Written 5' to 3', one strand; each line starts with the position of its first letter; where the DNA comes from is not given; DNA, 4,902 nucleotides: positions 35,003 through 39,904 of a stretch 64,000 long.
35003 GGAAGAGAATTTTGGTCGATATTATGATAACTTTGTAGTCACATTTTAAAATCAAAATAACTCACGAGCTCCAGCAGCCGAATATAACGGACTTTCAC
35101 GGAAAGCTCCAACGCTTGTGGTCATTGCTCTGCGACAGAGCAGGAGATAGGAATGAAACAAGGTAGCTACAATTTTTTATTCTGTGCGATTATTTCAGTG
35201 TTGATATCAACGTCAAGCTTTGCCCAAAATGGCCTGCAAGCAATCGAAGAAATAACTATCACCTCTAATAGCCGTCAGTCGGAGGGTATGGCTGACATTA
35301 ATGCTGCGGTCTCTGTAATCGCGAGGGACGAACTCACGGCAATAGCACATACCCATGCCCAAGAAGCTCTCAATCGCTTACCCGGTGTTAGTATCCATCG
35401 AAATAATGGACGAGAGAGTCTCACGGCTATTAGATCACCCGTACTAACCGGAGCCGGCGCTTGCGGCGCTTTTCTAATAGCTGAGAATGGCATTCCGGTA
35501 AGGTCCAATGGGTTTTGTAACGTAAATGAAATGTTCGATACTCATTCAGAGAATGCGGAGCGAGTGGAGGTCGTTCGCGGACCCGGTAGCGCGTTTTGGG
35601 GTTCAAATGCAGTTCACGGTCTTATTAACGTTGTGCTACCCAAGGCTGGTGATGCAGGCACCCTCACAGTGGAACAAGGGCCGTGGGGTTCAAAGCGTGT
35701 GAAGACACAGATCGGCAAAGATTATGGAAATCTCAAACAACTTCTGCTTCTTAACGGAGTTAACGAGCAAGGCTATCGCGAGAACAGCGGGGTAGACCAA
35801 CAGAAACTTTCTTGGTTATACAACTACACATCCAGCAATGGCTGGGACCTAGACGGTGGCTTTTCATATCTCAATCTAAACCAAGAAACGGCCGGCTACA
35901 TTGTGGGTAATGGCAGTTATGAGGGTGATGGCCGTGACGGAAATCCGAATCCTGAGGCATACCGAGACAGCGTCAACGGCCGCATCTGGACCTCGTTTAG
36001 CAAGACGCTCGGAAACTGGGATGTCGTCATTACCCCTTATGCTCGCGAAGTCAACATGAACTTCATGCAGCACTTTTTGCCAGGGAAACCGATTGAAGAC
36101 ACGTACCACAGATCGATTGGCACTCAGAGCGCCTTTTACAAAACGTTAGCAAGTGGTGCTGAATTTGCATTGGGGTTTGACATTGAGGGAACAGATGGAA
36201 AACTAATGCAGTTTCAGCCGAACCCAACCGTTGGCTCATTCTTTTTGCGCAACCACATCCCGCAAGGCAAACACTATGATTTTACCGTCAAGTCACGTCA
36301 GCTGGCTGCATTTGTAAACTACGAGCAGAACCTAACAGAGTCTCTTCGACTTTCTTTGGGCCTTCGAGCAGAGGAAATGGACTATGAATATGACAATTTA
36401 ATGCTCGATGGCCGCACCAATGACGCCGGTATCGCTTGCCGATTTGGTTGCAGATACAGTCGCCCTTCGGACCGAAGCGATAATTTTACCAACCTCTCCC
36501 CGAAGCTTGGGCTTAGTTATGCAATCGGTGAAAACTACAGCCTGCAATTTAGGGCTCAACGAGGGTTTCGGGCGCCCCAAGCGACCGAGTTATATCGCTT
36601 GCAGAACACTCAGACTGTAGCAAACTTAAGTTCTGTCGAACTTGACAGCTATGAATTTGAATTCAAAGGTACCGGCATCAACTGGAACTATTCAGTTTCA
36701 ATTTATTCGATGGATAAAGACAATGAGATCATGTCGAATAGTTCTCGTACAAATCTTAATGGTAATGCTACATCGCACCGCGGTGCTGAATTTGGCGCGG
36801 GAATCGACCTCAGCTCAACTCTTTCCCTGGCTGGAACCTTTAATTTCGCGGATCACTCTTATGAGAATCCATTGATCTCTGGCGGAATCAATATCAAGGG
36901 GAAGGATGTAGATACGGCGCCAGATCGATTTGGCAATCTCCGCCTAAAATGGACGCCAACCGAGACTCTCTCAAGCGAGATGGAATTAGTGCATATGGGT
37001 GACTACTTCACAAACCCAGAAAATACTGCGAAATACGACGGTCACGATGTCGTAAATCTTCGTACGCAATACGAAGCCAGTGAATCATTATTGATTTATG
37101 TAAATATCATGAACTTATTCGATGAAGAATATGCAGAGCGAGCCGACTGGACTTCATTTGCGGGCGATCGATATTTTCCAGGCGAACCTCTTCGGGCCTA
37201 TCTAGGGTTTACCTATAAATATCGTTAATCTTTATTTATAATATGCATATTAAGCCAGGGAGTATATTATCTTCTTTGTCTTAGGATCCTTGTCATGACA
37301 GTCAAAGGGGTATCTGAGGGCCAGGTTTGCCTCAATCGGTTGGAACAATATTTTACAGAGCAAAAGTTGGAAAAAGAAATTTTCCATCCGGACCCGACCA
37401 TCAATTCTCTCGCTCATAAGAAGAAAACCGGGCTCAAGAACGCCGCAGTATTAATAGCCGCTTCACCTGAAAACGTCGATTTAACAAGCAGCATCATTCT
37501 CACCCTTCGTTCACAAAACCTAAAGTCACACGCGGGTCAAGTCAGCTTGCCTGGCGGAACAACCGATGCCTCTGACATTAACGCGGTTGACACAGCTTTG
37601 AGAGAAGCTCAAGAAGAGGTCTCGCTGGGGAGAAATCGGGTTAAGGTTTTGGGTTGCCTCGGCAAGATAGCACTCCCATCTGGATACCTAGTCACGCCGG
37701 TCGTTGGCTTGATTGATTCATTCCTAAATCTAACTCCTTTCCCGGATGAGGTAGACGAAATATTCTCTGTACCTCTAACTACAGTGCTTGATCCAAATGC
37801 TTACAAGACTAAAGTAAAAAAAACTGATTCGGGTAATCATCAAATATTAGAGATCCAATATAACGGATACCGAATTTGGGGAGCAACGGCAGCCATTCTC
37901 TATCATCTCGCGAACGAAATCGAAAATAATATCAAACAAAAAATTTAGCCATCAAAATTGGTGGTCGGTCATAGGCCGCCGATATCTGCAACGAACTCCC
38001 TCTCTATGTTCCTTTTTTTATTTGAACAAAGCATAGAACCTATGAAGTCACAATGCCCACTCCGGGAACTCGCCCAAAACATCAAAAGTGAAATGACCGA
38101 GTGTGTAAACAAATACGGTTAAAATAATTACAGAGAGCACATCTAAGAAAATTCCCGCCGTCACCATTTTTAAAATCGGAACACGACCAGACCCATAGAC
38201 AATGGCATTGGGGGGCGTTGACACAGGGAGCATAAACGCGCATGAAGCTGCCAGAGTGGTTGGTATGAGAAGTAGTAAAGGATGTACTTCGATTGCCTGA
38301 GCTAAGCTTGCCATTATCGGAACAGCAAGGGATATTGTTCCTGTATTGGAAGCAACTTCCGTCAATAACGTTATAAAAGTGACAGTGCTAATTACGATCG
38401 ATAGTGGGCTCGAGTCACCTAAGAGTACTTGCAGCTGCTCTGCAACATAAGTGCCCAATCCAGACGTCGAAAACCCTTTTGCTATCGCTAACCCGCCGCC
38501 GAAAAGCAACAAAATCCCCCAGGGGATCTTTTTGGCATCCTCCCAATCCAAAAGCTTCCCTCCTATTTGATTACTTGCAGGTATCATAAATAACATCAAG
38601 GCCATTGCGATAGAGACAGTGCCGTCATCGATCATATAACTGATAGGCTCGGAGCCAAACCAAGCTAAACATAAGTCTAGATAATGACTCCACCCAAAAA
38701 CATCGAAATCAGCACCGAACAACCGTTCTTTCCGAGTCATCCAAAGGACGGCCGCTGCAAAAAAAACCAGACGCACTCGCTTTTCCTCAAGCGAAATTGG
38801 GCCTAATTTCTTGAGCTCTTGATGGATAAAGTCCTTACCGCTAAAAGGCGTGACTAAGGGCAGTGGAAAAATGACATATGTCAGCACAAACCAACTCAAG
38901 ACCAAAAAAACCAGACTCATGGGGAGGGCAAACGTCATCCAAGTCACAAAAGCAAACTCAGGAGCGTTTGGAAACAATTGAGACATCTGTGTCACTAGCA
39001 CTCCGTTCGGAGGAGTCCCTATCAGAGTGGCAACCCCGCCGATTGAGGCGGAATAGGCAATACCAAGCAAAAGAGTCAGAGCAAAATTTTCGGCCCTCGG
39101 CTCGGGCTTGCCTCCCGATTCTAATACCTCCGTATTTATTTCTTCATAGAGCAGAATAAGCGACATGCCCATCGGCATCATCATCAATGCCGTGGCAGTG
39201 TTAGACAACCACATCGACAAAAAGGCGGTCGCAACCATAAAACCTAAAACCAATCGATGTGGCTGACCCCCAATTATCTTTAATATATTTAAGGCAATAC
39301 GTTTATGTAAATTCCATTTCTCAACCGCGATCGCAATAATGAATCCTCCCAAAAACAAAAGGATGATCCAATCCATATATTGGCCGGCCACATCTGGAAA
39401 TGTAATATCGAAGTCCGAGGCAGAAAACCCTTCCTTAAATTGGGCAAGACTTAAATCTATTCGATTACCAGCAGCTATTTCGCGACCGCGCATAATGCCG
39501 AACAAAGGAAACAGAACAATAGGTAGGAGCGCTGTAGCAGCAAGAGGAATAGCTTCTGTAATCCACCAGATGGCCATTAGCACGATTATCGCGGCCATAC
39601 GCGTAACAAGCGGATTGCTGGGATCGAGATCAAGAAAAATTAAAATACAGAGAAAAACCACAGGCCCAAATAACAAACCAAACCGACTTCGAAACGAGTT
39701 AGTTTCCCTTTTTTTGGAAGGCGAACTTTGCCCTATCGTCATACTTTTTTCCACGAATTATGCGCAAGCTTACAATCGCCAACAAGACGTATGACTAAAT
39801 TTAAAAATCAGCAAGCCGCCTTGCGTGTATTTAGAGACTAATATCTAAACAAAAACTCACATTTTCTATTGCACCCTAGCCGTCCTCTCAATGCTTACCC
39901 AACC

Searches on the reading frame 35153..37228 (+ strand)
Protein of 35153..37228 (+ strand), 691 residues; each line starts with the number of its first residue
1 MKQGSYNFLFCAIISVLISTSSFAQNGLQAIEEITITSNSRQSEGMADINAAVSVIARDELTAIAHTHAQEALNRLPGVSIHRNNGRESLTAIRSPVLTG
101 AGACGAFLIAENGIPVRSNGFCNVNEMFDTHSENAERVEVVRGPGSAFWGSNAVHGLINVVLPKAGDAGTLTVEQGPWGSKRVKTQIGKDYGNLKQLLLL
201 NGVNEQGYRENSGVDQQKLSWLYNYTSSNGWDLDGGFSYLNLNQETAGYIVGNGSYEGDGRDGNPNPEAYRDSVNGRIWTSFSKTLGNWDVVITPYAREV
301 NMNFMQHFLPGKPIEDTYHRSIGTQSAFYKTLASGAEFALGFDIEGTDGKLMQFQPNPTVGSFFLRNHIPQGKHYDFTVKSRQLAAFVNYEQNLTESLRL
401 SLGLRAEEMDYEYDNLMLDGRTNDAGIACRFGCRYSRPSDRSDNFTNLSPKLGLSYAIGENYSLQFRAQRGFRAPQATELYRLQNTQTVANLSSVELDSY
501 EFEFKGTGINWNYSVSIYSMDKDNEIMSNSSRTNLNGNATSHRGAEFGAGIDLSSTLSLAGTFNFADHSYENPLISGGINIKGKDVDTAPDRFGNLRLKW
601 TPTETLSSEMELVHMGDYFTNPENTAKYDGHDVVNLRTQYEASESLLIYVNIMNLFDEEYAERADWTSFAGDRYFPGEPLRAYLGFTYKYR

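Call 52: search_protein_families(library=pfam, proteins=[window:35153-37228:+], max_evalue=0.00001)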
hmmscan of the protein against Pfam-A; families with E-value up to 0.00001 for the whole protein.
window:35153-37228:+ (691 aa): 2 families
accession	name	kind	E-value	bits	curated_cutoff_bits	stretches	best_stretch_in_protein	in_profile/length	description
PF00593.30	TonB_dep_Rec_b-barrel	-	7.2e-35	122.1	27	1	206-655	47-436/436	TonB dependent receptor-like, beta-barrel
PF07715.20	Plug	-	6.2e-14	52.8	23.9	1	48-156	4-106/107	TonB-dependent Receptor Plug Domain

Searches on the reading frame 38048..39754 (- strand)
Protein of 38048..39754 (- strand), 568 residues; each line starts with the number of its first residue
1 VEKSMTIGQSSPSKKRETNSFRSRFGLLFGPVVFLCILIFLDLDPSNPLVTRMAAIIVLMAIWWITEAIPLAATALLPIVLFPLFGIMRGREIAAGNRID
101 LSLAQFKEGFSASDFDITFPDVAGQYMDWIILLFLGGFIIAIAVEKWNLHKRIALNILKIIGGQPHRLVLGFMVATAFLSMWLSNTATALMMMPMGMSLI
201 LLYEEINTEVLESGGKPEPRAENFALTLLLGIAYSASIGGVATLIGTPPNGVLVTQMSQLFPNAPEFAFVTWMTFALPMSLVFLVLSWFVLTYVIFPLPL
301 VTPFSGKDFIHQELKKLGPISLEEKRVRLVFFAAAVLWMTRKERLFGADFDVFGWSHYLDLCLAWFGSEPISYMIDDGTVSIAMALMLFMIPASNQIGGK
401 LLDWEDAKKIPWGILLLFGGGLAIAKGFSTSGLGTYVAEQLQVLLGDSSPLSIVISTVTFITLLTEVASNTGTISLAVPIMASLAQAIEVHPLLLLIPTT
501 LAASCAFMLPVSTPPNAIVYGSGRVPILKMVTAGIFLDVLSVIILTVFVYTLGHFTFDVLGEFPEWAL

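Call 52: search_protein_families(library=pfam, proteins=[window:38048-39754:-], max_evalue=0.00001)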
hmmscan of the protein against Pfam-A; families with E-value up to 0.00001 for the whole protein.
window:38048-39754:- (568 aa): 2 families
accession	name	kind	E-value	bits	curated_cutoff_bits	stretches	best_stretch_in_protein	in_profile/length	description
PF00939.25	Na_sulph_symp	-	4.4e-73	247.3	27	1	30-551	9-464/472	Sodium:sulfate symporter transmembrane region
PF03600.22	CitMHS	-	2.2e-57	195.1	31.9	1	62-494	2-330/336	Citrate transporter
